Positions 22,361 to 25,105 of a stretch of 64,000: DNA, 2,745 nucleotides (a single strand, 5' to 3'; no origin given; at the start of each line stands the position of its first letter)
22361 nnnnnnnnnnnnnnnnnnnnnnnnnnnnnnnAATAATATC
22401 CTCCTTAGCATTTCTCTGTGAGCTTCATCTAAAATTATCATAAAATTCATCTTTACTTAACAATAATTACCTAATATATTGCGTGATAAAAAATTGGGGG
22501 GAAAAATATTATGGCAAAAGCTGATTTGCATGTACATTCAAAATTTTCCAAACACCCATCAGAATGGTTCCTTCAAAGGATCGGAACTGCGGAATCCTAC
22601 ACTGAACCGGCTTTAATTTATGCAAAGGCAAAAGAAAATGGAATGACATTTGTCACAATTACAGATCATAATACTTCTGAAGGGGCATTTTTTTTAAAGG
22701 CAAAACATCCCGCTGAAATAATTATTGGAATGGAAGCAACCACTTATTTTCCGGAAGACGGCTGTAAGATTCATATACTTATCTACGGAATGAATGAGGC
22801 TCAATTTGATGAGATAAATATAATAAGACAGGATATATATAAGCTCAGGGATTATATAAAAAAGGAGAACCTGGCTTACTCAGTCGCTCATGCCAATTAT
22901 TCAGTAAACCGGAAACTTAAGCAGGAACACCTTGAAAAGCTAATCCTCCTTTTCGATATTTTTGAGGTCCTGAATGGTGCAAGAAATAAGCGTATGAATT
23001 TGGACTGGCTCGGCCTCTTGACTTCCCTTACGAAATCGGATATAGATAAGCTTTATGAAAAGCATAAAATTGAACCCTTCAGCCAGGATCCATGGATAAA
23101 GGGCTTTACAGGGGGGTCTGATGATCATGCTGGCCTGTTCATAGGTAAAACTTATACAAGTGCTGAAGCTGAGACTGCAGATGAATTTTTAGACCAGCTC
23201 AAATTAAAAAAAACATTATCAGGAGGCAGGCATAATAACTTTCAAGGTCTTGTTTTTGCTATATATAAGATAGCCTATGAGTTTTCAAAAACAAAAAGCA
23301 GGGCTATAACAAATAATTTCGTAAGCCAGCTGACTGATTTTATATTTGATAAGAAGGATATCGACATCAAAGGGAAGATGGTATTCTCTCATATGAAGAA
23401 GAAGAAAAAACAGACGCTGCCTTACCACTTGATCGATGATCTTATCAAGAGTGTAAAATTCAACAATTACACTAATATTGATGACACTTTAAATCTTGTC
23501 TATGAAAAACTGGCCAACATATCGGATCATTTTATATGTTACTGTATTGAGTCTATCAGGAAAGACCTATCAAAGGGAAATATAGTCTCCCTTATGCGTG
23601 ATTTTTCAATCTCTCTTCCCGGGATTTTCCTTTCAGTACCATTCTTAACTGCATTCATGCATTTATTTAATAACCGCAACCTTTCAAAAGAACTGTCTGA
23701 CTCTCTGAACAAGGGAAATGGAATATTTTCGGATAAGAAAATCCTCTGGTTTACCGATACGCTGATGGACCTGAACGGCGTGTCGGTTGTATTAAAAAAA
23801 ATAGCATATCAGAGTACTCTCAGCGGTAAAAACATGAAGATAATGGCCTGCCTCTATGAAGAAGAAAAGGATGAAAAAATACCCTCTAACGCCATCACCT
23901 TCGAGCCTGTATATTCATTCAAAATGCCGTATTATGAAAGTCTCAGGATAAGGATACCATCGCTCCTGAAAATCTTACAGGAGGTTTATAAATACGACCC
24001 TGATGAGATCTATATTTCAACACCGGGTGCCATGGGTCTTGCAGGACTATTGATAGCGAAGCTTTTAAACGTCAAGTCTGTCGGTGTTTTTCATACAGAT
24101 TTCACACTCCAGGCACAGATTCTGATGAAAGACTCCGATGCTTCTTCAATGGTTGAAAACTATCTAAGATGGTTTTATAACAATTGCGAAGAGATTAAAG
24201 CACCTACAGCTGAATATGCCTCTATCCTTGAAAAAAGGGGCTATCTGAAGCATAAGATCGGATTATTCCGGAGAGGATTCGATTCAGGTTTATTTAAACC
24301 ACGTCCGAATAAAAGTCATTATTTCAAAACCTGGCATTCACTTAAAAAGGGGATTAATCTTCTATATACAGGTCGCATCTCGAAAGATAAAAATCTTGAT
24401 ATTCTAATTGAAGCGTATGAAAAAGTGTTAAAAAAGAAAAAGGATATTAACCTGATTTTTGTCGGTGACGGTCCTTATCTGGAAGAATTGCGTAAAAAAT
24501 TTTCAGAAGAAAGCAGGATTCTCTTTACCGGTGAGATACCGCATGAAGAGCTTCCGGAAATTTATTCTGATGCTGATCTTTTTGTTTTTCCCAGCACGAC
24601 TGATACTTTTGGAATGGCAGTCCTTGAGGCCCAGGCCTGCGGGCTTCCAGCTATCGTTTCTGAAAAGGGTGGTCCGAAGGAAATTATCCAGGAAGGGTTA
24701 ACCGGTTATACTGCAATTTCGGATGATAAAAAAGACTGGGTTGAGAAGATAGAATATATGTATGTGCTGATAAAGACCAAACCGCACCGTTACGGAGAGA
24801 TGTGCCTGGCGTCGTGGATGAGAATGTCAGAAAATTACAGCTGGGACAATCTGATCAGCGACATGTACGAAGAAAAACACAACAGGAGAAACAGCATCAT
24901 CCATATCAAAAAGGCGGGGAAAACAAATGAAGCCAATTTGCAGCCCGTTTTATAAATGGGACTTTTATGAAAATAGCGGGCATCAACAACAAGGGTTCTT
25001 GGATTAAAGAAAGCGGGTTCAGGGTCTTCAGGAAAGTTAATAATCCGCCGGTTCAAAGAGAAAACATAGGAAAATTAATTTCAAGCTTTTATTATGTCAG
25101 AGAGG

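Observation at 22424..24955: Pho-box-controlled PHP phosphoesterase::GT4 glycosyltransferase fusion: candidate one-polypeptide phosphate-sparing lipid-remodelling enzyme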

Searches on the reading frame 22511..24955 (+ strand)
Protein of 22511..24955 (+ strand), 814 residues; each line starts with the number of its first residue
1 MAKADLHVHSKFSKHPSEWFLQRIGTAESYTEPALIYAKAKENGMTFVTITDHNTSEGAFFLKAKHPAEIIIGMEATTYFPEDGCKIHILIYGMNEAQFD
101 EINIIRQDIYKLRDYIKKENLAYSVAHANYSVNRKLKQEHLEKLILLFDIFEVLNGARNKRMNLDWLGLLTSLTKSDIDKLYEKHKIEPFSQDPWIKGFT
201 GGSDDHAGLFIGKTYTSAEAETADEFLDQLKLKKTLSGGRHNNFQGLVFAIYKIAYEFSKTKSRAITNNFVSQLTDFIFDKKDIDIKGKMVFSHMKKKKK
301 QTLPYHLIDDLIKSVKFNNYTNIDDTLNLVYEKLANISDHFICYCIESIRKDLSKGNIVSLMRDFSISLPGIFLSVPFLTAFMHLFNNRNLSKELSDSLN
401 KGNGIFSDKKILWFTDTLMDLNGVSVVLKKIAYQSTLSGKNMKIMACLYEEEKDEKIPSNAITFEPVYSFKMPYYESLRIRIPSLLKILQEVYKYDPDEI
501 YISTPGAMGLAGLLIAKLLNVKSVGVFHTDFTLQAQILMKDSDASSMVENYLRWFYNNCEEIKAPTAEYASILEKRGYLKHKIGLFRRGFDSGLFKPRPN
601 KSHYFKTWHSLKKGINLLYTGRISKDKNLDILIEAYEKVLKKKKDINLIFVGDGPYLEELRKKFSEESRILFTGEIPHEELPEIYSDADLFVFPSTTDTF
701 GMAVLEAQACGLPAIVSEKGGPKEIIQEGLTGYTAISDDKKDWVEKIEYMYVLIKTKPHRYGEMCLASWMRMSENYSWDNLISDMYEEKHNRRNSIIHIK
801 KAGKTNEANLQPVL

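Call 3: search_protein_families(library=pfam, proteins=[window:22511-24955:+], max_evalue=0.01)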
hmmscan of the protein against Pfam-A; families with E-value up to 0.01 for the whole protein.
window:22511-24955:+ (814 aa): 6 families
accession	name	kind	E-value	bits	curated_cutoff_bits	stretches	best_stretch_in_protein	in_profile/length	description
PF00534.26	Glycos_transf_1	-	1.9e-36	125.7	26.4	1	612-750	13-155/172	Glycosyl transferases group 1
PF13692.12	Glyco_trans_1_4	-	2.9e-33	115.6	27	1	616-750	3-139/142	Glycosyl transferases group 1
PF13439.12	Glyco_transf_4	-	1.3e-11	45.2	28.5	1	422-591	2-167/170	Glycosyltransferase Family 4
PF20706.3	GT4-conflict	-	5.3e-10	39.3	26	1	612-733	195-327/385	Family 4 Glycosyltransferase in conflict systems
PF13524.12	Glyco_trans_1_2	-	3e-05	24.4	25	1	639-780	9-137/144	Glycosyl transferase-like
PF13263.12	PHP_C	-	0.0045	16.9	21.3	0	198-234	17-55/56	PHP-associated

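Call 4: search_protein_families(library=ncbifam, proteins=[window:22511-24955:+], max_evalue=0.01)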
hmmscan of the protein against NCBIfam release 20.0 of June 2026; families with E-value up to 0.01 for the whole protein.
window:22511-24955:+ (814 aa): 42 families (the best 25 are shown)
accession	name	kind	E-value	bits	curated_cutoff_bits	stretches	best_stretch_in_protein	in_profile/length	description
NF053787.1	GlcN_PG_synth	equivalog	2e-29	102.5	480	1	471-788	58-355/361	N-acetylglucosaminyl phosphatidylglycerol synthase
TIGR04157.1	glyco_rSAM_CFB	subfamily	6.4e-26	91.3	400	1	598-785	211-402/406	TIGR04157 family glycosyltransferase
TIGR03999.1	thiol_BshA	equivalog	3.7e-21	75.5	273.7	1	624-788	209-368/375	N-acetyl-alpha-D-glucosaminyl L-malate synthase BshA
TIGR04063.1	stp3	hypoth_equivalog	1e-20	74.1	442.05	1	575-751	174-358/397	TIGR04063 family PEP-CTERM/XrtA system glycosyltransferase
TIGR02149.1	glgA_Coryne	subfamily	2.9e-20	72.8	302.4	1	582-784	170-382/391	glycogen synthase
TIGR03088.1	stp2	hypoth_equivalog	4.1e-20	72.1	409.05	1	580-783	159-364/374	TIGR03088 family PEP-CTERM/XrtA system glycosyltransferase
TIGR03449.1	mycothiol_MshA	equivalog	8.6e-19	67.7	462.5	1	511-785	116-396/406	D-inositol-3-phosphate glycosyltransferase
NF012028.0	PRK15484.1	subfamily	5.8e-18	65.1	618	1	616-782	195-368/380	lipopolysaccharide N-acetylglucosaminyltransferase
NF041876.1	EPS_EpsE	equivalog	1.9e-16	60.3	400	1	608-749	209-357/389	exopolysaccharide biosynthesis GT4 family glycosyltransferase EpsE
NF049988.1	MGlcDAGSynMgs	equivalog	7.7e-16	58.4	400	1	485-718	75-320/398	alpha-monoglucosyldiacylglycerol synthase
NF047684.1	TeichurnBiosyTuaC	equivalog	1e-15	57.6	550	1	616-727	220-329/391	teichuronic acid biosynthesis protein TuaC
TIGR04047.1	MSMEG_0565_glyc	hypoth_equivalog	3e-15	56.2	259.85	1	591-726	169-315/373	MSMEG_0565 family glycosyltransferase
NF038295.1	EPS_HpsP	equivalog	6.3e-15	55.1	550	1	605-785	198-380/388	hormogonium polysaccharide biosynthesis glycosyltransferase HpsP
TIGR02470.1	sucr_synth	equivalog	2.4e-14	52.4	810.4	1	689-780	645-736/784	sucrose synthase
NF053513.1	Gtran_IagA_BgsA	equivalog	4.7e-14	52.1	460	1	543-749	90-295/333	LTA glycolipid anchor biosynthesis glycosyltransferase, IagA/BgsA family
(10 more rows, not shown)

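Call 5: find_homologous_proteins(query=window:22511-24955:+)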
Query window:22511-24955:+ (814 aa): 2277 proteins with E <= 0.001 among 8000 candidates; the best 120 are listed.
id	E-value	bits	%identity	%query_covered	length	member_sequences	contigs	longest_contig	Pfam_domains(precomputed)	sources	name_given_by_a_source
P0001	0.0e+0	1857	100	100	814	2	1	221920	PF00534.27,PF13439.13,PF20706.4,PF13692.13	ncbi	-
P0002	0.0e+0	1548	82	100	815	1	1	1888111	PF00534.27,PF13524.13,PF13439.13,PF20706.4,PF13692.13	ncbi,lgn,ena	-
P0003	0.0e+0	1351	72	99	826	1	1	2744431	PF00534.27,PF13524.13,PF13439.13,PF20706.4,PF13692.13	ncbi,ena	-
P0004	0.0e+0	1213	66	97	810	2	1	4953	PF00534.27,PF13524.13,PF13439.13,PF20706.4,PF13692.13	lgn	-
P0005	1.0e-289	981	85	62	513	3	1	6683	-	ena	-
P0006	1.1e-274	932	52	97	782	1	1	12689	PF00534.27,PF13439.13,PF20706.4,PF13692.13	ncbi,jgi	jgi:glycosyltransferase involved in cell wall biosynthesis/predicted metal-dependent phosphoesterase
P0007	7.2e-269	912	51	100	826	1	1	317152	PF00534.27,PF13439.13,PF20706.4,PF13692.13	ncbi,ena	-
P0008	1.8e-266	904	52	97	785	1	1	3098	PF00534.27,PF13439.13,PF20706.4,PF13692.13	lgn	-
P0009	2.2e-265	901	50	97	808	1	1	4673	PF00534.27,PF13439.13,PF20706.4,PF13692.13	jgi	jgi:glycosyltransferase involved in cell wall biosynthesis/predicted metal-dependent phosphoesterase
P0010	1.0e-263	895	50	96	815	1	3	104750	PF00534.27,PF13439.13,PF20706.4,PF13692.13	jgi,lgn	jgi:glycosyltransferase involved in cell wall biosynthesis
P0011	1.9e-263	894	50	97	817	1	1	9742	PF00534.27,PF13579.13,PF13524.13,PF13439.13,PF20706.4,PF13692.13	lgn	-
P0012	1.3e-261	888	51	98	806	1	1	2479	PF00534.27,PF13439.13,PF20706.4,PF13692.13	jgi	jgi:glycosyltransferase involved in cell wall biosynthesis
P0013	5.0e-261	886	50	97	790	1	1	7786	PF00534.27,PF13439.13,PF20706.4,PF13692.13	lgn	-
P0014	4.6e-260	883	50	96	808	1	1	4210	PF00534.27,PF13439.13,PF20706.4,PF13692.13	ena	-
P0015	7.9e-260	882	49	96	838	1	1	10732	PF00534.27,PF13579.13,PF13439.13,PF20706.4,PF13692.13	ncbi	-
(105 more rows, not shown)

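Call 6: search_solved_structures(query=window:22511-24955:+, max_evalue=0.01, show_alignments=2)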
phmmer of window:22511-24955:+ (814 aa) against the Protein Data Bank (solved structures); distinct sequences matched with E-value up to 0.01: 72 (the best 60 are shown).
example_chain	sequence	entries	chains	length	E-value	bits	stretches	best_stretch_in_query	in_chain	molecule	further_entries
2jjm_A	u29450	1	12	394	1.1e-14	56.7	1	617-739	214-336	GLYCOSYL TRANSFERASE, GROUP 1 FAMILY PROTEIN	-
3mbo_A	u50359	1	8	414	1.2e-14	56.6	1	617-739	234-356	Glycosyltransferase, group 1 family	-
6d9t_A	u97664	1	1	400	2.6e-13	52.2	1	617-790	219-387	Glycosyl transferase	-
6n1x_A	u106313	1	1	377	3.3e-13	51.9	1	617-787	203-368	Glycosyltransferase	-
3okc_A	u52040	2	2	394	8.5e-12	47.2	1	621-780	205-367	GDP-mannose-dependent alpha-(1-6)-phosphatidylinositol monomannoside mannosyltransferase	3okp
3oka_A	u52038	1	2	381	8.6e-12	47.2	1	621-780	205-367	GDP-mannose-dependent alpha-(1-6)-phosphatidylinositol monomannoside mannosyltransferase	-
5d00_A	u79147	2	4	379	2e-11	46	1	617-735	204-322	N-acetyl-alpha-D-glucosaminyl L-malate synthase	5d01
4xso_B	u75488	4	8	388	2.2e-10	42.5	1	474-740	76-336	Alr3699 protein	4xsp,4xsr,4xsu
9m88_C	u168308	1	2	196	2.9e-10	42.1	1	608-761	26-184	Glycogen synthase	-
2bfw_A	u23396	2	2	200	3e-10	42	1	608-761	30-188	GLGA GLYCOGEN SYNTHASE | PGS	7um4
3s27_A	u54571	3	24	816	3.9e-10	41.7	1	580-779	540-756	Sucrose synthase 1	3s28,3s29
6hll_A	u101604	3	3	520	4.3e-10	41.6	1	607-777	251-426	Substance-P receptor,GlgA glycogen synthase,Substance-P receptor | Substance-P receptor,Substance-P receptor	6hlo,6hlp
6e59_A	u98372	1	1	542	4.9e-10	41.4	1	608-777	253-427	Substance-P receptor, GlgA glycogen synthase, Substance-P receptor chimera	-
3fro_A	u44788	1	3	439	5.7e-10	41.1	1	608-778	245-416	GlgA glycogen synthase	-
2bis_A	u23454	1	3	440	5.7e-10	41.1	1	608-778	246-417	GLGA GLYCOGEN SYNTHASE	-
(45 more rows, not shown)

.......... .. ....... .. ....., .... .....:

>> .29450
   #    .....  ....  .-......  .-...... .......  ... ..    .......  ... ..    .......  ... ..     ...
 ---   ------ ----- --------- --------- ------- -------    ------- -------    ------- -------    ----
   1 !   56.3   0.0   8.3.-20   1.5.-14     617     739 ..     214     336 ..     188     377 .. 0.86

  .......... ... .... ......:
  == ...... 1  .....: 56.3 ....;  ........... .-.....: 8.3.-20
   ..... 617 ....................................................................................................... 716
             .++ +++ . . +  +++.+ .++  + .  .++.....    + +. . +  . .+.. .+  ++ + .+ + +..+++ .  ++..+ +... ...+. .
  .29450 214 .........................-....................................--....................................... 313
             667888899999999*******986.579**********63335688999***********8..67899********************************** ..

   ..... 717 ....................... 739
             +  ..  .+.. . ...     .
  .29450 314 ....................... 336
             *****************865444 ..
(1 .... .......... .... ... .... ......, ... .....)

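Call 7: find_encoding_contigs(protein=P0001, flank=10000, max_places=3)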
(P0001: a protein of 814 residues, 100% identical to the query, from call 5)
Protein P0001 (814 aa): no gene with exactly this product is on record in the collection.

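Call 8: find_encoding_contigs(protein=P0002, flank=10000, max_places=3)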
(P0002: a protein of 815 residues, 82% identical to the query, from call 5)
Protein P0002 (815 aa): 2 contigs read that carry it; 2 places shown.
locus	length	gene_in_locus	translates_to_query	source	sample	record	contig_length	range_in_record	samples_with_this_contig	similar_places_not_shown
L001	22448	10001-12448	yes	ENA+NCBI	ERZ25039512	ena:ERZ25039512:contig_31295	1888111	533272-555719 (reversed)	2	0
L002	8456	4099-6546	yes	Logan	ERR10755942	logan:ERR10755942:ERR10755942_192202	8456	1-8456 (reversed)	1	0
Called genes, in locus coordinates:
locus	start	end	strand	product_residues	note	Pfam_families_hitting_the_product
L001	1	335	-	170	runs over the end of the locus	PF05130:FlgN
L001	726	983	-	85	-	PF01706:FliG_C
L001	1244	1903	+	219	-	-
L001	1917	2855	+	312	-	PF01073:3Beta_HSD, PF01370:Epimerase, PF02719:Polysacc_synt_2 (faint), PF04321:RmlD_sub_bind (weak), PF16363:GDP_Man_Dehyd, PF07993:NAD_binding_4 (weak)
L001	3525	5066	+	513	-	PF22483:Mu-transpos_C_2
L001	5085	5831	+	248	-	PF01695:IstB_IS21, PF00308:Bac_DnaA (weak), PF20720:nSTAND3 (weak)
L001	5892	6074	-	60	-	-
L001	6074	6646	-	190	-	PF13286:HD_assoc (faint)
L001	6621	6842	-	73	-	-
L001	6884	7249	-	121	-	-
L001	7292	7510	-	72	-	-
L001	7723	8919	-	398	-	PF07690:MFS_1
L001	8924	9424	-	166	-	PF00731:AIRC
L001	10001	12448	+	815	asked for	PF13439:Glyco_transf_4, PF20706:GT4-conflict, PF00534:Glycos_transf_1, PF13524:Glyco_trans_1_2 (weak), PF13692:Glyco_trans_1_4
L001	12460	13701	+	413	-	PF07228:SpoIIE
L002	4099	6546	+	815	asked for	PF13439:Glyco_transf_4, PF20706:GT4-conflict, PF00534:Glycos_transf_1, PF13524:Glyco_trans_1_2 (weak), PF13692:Glyco_trans_1_4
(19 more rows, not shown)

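Call 9: find_encoding_contigs(protein=P0003, flank=10000, max_places=3)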
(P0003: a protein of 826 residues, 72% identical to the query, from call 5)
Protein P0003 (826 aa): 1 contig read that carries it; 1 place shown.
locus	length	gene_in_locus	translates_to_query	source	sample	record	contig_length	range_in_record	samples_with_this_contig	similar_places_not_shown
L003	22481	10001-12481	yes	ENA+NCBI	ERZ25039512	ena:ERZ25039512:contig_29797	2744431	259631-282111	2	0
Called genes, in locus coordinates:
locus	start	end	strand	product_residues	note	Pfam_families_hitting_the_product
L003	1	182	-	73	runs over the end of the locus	PF07719:TPR_2 (weak), PF00515:TPR_1 (weak)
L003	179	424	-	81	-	PF02599:CsrA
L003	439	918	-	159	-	PF02623:FliW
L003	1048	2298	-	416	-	PF00669:Flagellin_N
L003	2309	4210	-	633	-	PF22638:FlgK_D1, PF07196:Flagellin_IN (weak), PF06429:Flg_bbr_C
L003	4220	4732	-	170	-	PF05130:FlgN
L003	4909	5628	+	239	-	-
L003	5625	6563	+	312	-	PF01073:3Beta_HSD, PF01370:Epimerase, PF02719:Polysacc_synt_2 (faint), PF07993:NAD_binding_4 (faint), PF16363:GDP_Man_Dehyd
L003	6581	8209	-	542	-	PF00150:Cellulase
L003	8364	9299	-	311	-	PF00196:GerE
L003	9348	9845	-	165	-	PF00731:AIRC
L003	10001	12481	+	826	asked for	PF13439:Glyco_transf_4, PF20706:GT4-conflict, PF00534:Glycos_transf_1, PF13524:Glyco_trans_1_2 (weak), PF13692:Glyco_trans_1_4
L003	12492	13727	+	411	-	PF00571:CBS (faint), PF07228:SpoIIE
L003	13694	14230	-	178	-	-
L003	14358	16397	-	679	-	PF13520:AA_permease_2, PF00324:AA_permease (weak)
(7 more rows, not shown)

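Call 18: search_solved_structures(query=A1, max_evalue=1, show_alignments=0)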
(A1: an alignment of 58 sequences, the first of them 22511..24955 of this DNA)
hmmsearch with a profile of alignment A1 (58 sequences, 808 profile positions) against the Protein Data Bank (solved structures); distinct sequences matched with E-value up to 1: 89 (the best 60 are shown).
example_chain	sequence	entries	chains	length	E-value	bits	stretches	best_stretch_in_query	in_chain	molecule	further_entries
2jjm_A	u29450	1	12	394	1.9e-25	92.3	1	430-786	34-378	GLYCOSYL TRANSFERASE, GROUP 1 FAMILY PROTEIN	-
3mbo_A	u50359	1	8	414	2.3e-25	92.1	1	431-786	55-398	Glycosyltransferase, group 1 family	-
5d00_A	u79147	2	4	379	4.4e-23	84.5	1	427-784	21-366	N-acetyl-alpha-D-glucosaminyl L-malate synthase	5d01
6d9t_A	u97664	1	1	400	5.1e-22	81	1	424-786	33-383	Glycosyl transferase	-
6n1x_A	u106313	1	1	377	9.3e-22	80.1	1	424-778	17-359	Glycosyltransferase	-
6tvp_A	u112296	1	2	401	2.2e-21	78.9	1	490-787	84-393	Alpha-maltose-1-phosphate synthase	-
3okc_A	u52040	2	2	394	2.9e-21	78.5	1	585-795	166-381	GDP-mannose-dependent alpha-(1-6)-phosphatidylinositol monomannoside mannosyltransferase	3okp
3c4q_A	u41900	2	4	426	6.1e-21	77.4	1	554-785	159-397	Predicted glycosyltransferases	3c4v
3c48_A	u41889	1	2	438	7.6e-21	77.1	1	554-781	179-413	Predicted glycosyltransferases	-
6kih_A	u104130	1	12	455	7.6e-21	77.1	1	554-785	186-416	Tll1590 protein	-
3oka_A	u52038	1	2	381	7.8e-21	77.1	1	585-788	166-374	GDP-mannose-dependent alpha-(1-6)-phosphatidylinositol monomannoside mannosyltransferase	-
8iyx_C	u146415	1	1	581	7.8e-20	73.8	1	575-779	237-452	Probable G-protein coupled receptor 34,Probable G-protein coupled receptor 34,YL-365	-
3fro_A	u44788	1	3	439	4.4e-19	71.3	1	589-784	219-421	GlgA glycogen synthase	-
2bis_A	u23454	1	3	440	4.4e-19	71.3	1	589-784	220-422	GLGA GLYCOGEN SYNTHASE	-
3l01_A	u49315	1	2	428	5.7e-19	70.9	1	589-781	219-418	GlgA glycogen synthase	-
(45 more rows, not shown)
